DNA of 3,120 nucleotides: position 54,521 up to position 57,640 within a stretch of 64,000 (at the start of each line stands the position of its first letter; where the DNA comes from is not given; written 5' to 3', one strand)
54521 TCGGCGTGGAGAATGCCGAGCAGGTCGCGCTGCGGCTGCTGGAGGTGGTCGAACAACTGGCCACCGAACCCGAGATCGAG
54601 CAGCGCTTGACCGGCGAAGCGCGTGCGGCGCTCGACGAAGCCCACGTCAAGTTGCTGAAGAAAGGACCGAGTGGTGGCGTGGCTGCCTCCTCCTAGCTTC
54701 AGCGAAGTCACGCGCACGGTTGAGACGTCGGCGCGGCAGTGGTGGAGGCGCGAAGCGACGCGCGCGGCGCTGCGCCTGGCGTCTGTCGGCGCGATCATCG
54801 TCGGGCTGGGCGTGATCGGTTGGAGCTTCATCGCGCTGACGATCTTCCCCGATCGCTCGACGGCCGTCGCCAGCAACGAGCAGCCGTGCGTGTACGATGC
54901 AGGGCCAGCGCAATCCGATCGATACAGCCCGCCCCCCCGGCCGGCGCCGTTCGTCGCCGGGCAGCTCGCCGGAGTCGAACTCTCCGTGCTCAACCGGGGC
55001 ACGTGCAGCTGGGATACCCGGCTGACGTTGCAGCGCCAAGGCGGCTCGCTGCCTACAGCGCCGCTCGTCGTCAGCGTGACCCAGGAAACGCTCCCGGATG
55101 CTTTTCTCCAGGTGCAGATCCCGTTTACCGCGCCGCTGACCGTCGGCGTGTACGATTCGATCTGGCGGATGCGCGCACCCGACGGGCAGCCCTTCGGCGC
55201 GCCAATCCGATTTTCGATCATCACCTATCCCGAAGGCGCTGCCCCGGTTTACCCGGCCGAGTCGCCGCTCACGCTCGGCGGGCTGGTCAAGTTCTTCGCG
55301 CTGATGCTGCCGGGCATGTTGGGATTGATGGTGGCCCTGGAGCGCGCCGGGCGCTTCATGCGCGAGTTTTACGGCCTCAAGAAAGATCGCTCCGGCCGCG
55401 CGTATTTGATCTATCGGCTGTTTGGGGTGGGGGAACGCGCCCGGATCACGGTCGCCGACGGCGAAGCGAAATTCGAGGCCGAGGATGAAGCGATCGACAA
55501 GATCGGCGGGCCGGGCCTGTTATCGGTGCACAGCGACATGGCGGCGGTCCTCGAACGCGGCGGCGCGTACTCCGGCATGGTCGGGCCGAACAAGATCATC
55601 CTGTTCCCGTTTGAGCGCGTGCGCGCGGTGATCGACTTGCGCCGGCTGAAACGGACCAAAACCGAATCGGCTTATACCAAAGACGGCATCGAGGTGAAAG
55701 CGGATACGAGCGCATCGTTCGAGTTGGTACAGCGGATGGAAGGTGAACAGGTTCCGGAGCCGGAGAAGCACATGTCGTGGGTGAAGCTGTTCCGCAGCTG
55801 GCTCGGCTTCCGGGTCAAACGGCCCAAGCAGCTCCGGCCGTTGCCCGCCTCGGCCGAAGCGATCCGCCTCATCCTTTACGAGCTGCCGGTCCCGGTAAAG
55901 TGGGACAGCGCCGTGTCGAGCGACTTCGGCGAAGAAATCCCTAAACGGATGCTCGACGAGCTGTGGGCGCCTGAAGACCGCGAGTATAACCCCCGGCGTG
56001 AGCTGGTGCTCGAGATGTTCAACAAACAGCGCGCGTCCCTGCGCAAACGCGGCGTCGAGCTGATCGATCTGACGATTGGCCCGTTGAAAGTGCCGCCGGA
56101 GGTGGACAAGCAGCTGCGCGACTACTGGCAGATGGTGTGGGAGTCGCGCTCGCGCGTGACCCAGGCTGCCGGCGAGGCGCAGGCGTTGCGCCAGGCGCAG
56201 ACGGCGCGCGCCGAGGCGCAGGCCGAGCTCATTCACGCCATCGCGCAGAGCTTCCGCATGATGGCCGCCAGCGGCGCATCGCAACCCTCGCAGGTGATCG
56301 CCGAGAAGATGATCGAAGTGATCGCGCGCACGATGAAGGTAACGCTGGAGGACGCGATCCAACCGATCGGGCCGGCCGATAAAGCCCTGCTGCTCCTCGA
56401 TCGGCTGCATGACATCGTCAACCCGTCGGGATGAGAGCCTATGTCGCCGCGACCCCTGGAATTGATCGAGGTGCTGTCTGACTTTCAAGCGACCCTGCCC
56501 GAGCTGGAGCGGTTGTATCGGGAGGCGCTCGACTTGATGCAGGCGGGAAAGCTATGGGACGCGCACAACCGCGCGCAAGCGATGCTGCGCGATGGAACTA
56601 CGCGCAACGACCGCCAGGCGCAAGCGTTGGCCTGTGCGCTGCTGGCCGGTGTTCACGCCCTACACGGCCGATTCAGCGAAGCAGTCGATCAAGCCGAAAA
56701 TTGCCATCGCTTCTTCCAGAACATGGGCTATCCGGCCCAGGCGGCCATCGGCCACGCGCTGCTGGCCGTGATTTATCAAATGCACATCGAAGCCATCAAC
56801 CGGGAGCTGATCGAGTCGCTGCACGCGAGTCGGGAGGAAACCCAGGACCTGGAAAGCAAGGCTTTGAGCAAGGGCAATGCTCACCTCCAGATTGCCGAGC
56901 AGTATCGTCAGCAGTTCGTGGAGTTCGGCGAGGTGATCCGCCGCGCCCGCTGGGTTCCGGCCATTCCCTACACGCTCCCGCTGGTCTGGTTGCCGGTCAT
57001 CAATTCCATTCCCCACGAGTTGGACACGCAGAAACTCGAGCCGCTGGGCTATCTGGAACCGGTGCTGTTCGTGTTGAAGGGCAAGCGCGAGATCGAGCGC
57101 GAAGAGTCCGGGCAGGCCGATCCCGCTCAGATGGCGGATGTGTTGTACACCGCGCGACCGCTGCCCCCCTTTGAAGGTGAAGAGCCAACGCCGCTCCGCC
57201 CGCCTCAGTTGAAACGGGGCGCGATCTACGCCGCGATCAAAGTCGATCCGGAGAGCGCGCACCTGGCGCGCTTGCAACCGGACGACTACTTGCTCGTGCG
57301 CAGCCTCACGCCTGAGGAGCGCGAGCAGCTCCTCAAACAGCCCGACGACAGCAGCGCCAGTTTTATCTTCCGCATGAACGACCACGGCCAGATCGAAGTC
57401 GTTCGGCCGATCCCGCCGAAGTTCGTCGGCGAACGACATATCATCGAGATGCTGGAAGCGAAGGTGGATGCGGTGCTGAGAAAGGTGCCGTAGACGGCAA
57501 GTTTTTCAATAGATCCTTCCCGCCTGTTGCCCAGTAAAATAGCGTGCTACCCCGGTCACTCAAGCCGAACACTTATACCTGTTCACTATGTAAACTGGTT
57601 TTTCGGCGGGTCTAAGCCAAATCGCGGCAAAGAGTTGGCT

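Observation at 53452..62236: Tandemly duplicated three-gene module (SPFH, beta-sandwich plus SPFH-like, TPR-like), with the second copy in lower-GC DNA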

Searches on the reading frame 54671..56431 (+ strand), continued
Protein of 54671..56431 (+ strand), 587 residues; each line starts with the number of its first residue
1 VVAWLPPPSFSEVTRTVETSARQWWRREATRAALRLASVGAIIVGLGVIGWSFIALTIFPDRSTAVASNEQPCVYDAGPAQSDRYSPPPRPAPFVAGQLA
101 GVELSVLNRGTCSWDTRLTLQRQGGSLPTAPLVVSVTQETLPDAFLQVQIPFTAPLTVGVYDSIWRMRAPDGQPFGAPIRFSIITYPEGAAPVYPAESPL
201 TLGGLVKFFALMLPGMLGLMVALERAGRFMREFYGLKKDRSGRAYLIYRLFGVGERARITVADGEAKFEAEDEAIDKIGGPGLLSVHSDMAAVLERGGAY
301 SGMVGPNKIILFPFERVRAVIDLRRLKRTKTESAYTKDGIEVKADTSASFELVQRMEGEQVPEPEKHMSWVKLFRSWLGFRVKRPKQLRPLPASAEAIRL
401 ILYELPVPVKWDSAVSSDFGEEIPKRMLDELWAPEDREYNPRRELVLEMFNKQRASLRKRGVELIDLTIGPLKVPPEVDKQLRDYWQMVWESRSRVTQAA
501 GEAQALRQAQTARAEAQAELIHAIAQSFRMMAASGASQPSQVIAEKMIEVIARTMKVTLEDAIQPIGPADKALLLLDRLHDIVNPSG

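Call 92: search_protein_families(library=pfam, proteins=[L024:1567-2454:+, L024:2458-3243:+], max_evalue=0.05)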
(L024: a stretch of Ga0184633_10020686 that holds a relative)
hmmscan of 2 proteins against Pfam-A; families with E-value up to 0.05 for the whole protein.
L024:1567-2454:+ (296 aa): 6 families
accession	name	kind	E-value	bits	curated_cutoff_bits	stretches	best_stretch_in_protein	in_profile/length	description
PF13401.12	AAA_22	-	1.9e-06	28.6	27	1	60-115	5-59/130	AAA domain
PF13191.12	AAA_16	-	0.0001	23.3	32.6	1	52-199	16-146/167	AAA ATPase domain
PF05729.18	NACHT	-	0.00079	19.7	26.7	0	174-229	70-130/167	NACHT domain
PF24883.2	NPHP3_N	-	0.0029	18.2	24.8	0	56-92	18-54/164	Nephrocystin 3, N-terminal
PF25199.1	nSTAND_NTPase5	-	0.0052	17.1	34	0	48-83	29-64/145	Novel STAND NTPase 5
PF25201.1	nSTAND6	-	0.011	16.2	27.7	0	60-81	18-39/148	Novel STAND NTPase 6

L024:2458-3243:+ (262 aa): 1 family
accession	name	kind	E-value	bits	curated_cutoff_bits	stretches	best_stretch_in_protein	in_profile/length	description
PF23989.1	PilB3_C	-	0.005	17.4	27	1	88-127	34-73/83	PilB3-like, C-terminal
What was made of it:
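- A STAND-like NTPase takes the C position in L024 (call 92).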

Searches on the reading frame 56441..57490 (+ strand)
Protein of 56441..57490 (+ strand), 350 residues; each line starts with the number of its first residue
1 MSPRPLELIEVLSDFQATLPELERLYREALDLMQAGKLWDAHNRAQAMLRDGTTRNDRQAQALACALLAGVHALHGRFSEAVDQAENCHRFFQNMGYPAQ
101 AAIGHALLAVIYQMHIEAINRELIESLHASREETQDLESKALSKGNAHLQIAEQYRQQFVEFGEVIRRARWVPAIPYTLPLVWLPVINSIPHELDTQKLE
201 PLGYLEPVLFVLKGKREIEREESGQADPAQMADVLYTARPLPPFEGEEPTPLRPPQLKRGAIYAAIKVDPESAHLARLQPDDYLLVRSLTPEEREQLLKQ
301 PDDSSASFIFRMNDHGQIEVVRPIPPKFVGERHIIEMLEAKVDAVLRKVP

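Call 6: search_protein_families(library=pfam, proteins=[window:56441-57490:+], max_evalue=1)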
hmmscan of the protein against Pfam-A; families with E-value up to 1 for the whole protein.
window:56441-57490:+ (350 aa): 2 families
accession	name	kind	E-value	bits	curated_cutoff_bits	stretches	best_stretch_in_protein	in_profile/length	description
PF01448.29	ELM2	-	0.031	15.6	21.7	1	13-43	5-38/53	ELM2 domain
PF04237.18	YjbR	-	0.23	12.6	30.1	1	255-331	14-75/88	YjbR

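Call 10: search_protein_families(library=ncbifam, proteins=[window:56441-57490:+], max_evalue=0.1)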
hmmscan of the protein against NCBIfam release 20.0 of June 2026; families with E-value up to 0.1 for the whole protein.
window:56441-57490:+ (350 aa): 2 families
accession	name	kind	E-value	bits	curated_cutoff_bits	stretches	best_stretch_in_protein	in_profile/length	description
NF053617.1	SARPRegAfsRStmc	equivalog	0.0019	16.2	1430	1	28-135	701-811/986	SARP-family global regulator AfsR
TIGR03234.1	OH-pyruv-isom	equivalog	0.052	12.9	353.45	1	46-125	79-150/254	hydroxypyruvate isomerase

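Call 11: search_protein_families(library=padloc, proteins=[window:56441-57490:+], max_evalue=0.1)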
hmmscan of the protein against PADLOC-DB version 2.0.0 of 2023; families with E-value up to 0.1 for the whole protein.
window:56441-57490:+ (350 aa): 1 family
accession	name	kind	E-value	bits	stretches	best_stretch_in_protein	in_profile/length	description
PDLC04541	PDC-M25A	-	0.061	10.4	1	104-161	189-245/380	-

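Call 30: find_homologous_proteins(query=A4, max_evalue=0.001)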
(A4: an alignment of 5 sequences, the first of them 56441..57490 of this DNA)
Query A4 (5 sequences) (350 aa, profile of the alignment): 19 proteins with E <= 0.001 among 8000 candidates.
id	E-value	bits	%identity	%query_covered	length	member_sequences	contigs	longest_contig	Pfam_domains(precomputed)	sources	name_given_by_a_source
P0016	2.9e-137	476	-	-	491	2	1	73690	PF01025.25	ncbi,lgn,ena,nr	ncbi:MAG TPA: nucleotide exchange factor GrpE [Anaerolineae bacterium]|nr:nucleotide exchange factor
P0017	1.6e-128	447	100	100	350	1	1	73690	-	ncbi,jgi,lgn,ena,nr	ncbi:MAG TPA: hypothetical protein VJG32_04980 [Anaerolineae bacterium]|nr:hypothetical protein [Ana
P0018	4.3e-90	321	56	100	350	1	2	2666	-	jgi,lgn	jgi:hypothetical protein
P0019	2.1e-88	315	53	100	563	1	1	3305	-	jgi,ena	-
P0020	1.0e-84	303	49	100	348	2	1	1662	-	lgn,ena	-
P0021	2.2e-84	302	49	100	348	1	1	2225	PF13424.13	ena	-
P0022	2.3e-82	295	56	94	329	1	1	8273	-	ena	-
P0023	1.3e-74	270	52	100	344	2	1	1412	-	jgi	-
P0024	2.4e-74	269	48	100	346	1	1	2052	-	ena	-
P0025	2.7e-67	246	50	100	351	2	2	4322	-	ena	-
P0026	2.8e-67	246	48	95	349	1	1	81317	PF12968.14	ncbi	-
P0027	1.4e-65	240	46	98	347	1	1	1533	-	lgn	-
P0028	7.7e-65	238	50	100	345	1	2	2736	-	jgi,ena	-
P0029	1.2e-64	237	46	98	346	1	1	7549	-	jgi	-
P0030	2.1e-61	226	43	93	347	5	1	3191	-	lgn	-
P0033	2.7e-59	219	42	100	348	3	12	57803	-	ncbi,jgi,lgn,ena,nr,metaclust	ncbi:MAG TPA: hypothetical protein VJ793_06920 [Anaerolineae bacterium]|nr:hypothetical protein [Ana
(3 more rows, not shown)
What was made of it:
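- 56441..57493 (+): C1: a 350-aa cytoplasmic adaptor with an N-terminal TPR array (residues 8-168) and a C-terminal beta-rich domain. It has no accessory end domain. About 17 relatives at 41-56% identity (call 30).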

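Call 31: find_encoding_contigs(protein=P0026, flank=10000, max_places=2)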
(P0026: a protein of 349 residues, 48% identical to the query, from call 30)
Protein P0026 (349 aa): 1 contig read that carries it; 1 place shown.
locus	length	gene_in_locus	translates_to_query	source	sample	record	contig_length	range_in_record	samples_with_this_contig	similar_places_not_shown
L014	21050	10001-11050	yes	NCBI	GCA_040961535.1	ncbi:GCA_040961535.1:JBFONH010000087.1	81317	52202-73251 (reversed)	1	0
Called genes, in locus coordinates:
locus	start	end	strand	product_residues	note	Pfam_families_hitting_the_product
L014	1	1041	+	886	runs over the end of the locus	-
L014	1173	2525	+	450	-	PF13191:AAA_16 (weak)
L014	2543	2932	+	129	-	-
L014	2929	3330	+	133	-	-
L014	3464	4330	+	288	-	PF05116:S6PP, PF08282:Hydrolase_3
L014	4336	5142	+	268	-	PF19319:DUF5919 (faint)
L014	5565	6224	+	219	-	-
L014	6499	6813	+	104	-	-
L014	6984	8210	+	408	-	PF01145:Band_7 (weak)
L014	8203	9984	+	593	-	-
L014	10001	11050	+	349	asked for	PF12968:DUF3856 (faint)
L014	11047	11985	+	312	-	PF00294:PfkB, PF13579:Glyco_trans_4_4 (faint), PF08543:Phos_pyr_kin (weak)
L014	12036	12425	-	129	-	PF01850:PIN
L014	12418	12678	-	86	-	-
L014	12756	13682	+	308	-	PF04227:Indigoidine_A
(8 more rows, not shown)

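Call 32: find_encoding_contigs(protein=P0033, flank=10000, max_places=3)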
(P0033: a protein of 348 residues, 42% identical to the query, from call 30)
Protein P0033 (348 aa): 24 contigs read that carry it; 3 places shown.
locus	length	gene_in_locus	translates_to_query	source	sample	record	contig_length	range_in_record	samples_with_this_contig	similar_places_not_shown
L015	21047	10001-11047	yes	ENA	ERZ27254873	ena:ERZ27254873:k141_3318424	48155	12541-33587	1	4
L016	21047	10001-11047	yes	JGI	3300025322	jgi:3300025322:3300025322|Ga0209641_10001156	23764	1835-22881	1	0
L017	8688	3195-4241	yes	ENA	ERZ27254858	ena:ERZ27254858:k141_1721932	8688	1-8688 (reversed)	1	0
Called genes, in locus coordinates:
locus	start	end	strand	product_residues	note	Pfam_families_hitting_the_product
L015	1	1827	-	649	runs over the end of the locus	PF13520:AA_permease_2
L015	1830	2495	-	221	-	PF02254:TrkA_N, PF13241:NAD_binding_7 (faint), PF02080:TrkA_C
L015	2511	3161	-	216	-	PF02254:TrkA_N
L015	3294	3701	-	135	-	PF03259:Robl_LC7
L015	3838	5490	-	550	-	PF17391:Urocanase_N, PF01175:Urocanase, PF17392:Urocanase_C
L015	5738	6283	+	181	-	-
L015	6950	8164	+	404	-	PF01145:Band_7 (weak)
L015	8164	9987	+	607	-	-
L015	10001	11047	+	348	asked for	-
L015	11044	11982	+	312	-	PF00294:PfkB, PF08543:Phos_pyr_kin (weak)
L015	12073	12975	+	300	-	PF04227:Indigoidine_A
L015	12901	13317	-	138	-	PF00376:MerR, PF13411:MerR_1, PF09278:MerR-DNA-bind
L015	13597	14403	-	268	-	-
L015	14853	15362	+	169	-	PF02577:BFN_dom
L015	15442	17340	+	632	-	PF00772:DnaB, PF03796:DnaB_C, PF06745:ATPase (weak), PF13481:AAA_25, PF14890:Intein_splicing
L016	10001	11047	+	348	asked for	-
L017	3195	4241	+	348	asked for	-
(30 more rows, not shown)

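Call 33: find_encoding_contigs(protein=P0022, flank=10000, max_places=2)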
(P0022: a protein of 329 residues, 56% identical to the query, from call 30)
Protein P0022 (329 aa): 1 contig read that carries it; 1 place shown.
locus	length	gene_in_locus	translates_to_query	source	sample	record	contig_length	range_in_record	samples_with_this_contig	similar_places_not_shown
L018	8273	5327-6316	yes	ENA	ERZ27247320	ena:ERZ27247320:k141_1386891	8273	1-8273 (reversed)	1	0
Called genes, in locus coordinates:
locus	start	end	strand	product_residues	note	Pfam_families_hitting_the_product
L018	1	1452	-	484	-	?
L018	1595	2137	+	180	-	-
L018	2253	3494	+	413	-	PF01145:Band_7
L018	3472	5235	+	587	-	PF16158:N_BRCA1_IG (weak), PF01145:Band_7 (faint)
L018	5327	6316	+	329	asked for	-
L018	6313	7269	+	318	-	PF00294:PfkB, PF08543:Phos_pyr_kin (faint)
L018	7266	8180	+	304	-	PF04227:Indigoidine_A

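Call 53: predict_structure(alignment_id=A7)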
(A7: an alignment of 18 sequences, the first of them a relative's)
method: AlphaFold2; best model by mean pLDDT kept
length: 350 residues; sequences in the alignment: 18
mean_pLDDT: 74.0   pTM: 0.57
mean pLDDT of the five models: 74.0, 71.5, 71.3, 67.4, 64.6
residues with pLDDT >= 90: 103; 70-90: 118; 50-70: 81; < 50: 48
segments of 3 or more residues with pLDDT < 50: 174-176, 189-206, 301-307, 323-336
pLDDT, mean of each block of 10 residues (from residue 1): 70 93 95 96 97 95 98 96 97 95 94 86 80 84 82 84 71 48 52 38 47 71 74 74 60 60 73 78 76 64 47 55 38 45 76
secondary structure, 60 per line:
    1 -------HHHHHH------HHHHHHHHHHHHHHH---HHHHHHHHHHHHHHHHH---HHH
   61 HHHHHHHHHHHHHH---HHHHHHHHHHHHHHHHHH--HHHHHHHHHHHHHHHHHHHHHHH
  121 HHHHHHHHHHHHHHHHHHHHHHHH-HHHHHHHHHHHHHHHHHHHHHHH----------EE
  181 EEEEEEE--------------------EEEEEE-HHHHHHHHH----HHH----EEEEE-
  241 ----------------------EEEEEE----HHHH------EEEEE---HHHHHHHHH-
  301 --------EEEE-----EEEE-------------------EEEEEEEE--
elements in order: H8-13 H20-34 H38-54 H58-74 H78-95 H98-144 H146-168 E179-187 E208-213 H215-223 E235-239 E263-268 H273-276 E283-287 H291-299 E309-312 E318-321 E341-348
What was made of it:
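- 56441..57493 (+): AF2 model (call 53).
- On LexA/S24-like beta domain (C beta domain): This part of the AF2 model has low confidence (call 53).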

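Call 67: search_protein_families(library=pfam, proteins=[P0019], max_evalue=0.05)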
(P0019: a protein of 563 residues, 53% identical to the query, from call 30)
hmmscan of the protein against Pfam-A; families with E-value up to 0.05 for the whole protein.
P0019 (563 aa): 3 families
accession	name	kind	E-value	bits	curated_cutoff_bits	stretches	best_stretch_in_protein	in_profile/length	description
PF13424.12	TPR_12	-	0.0028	18.2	30.1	1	237-301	4-70/77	Tetratricopeptide repeat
PF07719.23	TPR_2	-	0.025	15.1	27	0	238-264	3-29/34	Tetratricopeptide repeat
PF20142.4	Scaffold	-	0.027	15.6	24.6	0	307-347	15-54/139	Scaffold domain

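Call 99: fold_search(model_id=the predicted structure, library=pdb)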
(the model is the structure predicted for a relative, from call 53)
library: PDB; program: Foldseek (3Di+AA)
matches with E <= 10: 747; with E <= 0.001: 0
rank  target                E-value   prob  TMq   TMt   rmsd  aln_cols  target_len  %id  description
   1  6hc2_E                4.3e-03  1.00  0.22  0.21  15.4       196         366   20  Crystal structure of NuMA/LGN hetero-hexamers (released 2019-05-29)
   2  6hc2_C                5.1e-03  1.00  0.22  0.21  15.5       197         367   19  Crystal structure of NuMA/LGN hetero-hexamers (released 2019-05-29)
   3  3sf4_A                7.5e-03  1.00  0.22  0.22  15.4       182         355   21  Crystal structure of the complex between the conserved cell polarity proteins Inscuteable and LGN (released 2011-11-23)
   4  6hc2_S                7.9e-03  1.00  0.22  0.22  15.8       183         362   20  Crystal structure of NuMA/LGN hetero-hexamers (released 2019-05-29)
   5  6hc2_A                8.4e-03  1.00  0.22  0.21  14.5       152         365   22  Crystal structure of NuMA/LGN hetero-hexamers (released 2019-05-29)
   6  3sf4_C                8.9e-03  1.00  0.22  0.23  15.4       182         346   21  Crystal structure of the complex between the conserved cell polarity proteins Inscuteable and LGN (released 2011-11-23)
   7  5a7d_C                9.4e-03  1.00  0.27  0.28  15.1       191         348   15  Tetrameric assembly of LGN with Inscuteable (released 2016-08-03)
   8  4g2v_A                9.4e-03  1.00  0.25  0.28  13.8       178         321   22  Structure complex of LGN binding with FRMPD1 (released 2013-01-23)
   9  4wng_A                9.4e-03  1.00  0.23  0.24  15.4       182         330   21  Crystal structure of the TPR domain of LGN in complex with Frmpd4/Preso1 at 2.1 Angstrom resolution (released 2015-09-16)
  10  4wne_A                1.2e-02  1.00  0.24  0.26  14.2       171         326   20  Crystal structure of the TPR domain of LGN in complex with Frmpd4/Preso1 at 2.0 Angstrom resolution (released 2015-09-16)
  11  5a7d_E                1.3e-02  1.00  0.27  0.26  15.0       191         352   15  Tetrameric assembly of LGN with Inscuteable (released 2016-08-03)
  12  7ep7_A                1.3e-02  1.00  0.23  0.24  15.1       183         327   21  The complex structure of Gpsm2 and Whirlin (released 2022-05-04)
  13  3ro3_A                1.4e-02  1.00  0.25  0.54  14.3       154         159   18  crystal structure of LGN/mInscuteable complex (released 2012-03-07)
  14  5a7d_F                1.4e-02  1.00  0.27  0.27  14.9       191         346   15  Tetrameric assembly of LGN with Inscuteable (released 2016-08-03)
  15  4a1s_A                1.5e-02  1.00  0.27  0.27  15.2       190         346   16  Crystallographic structure of the Pins:Insc complex (released 2012-03-28)
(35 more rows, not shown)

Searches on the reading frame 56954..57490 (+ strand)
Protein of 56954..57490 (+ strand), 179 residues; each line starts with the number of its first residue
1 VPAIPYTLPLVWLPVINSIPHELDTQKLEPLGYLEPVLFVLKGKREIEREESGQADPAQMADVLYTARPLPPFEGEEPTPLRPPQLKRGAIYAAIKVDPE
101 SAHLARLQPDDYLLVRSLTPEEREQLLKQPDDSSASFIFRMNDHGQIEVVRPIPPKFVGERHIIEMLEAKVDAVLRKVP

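Call 72: search_solved_structures(query=A8, max_evalue=10, show_alignments=2)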
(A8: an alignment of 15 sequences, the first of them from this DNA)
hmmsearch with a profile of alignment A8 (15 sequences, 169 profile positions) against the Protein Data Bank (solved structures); distinct sequences matched with E-value up to 10: 1.
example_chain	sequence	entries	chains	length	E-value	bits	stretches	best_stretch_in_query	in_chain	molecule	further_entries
6a2t_A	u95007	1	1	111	0.67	12.9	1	86-168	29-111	LexA repressor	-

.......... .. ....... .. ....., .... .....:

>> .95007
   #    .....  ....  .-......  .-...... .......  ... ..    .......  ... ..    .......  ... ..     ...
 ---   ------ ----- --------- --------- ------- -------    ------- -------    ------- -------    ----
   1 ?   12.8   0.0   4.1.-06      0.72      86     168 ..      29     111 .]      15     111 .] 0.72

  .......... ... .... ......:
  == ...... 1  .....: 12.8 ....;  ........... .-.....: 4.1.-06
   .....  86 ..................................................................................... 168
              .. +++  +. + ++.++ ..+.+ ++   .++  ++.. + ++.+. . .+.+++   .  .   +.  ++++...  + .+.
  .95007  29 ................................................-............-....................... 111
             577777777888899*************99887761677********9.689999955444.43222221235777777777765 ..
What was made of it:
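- On LexA/S24-like beta domain (C beta domain): By my reading of that alignment, the catalytic Ser of LexA's GDSM motif is not conserved (call 72).
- The only PDB profile hit is the LexA C-terminal domain at E 0.67 (call 72).
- Tried and rejected: The sequence profile gave only LexA at E 0.67 (call 72).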
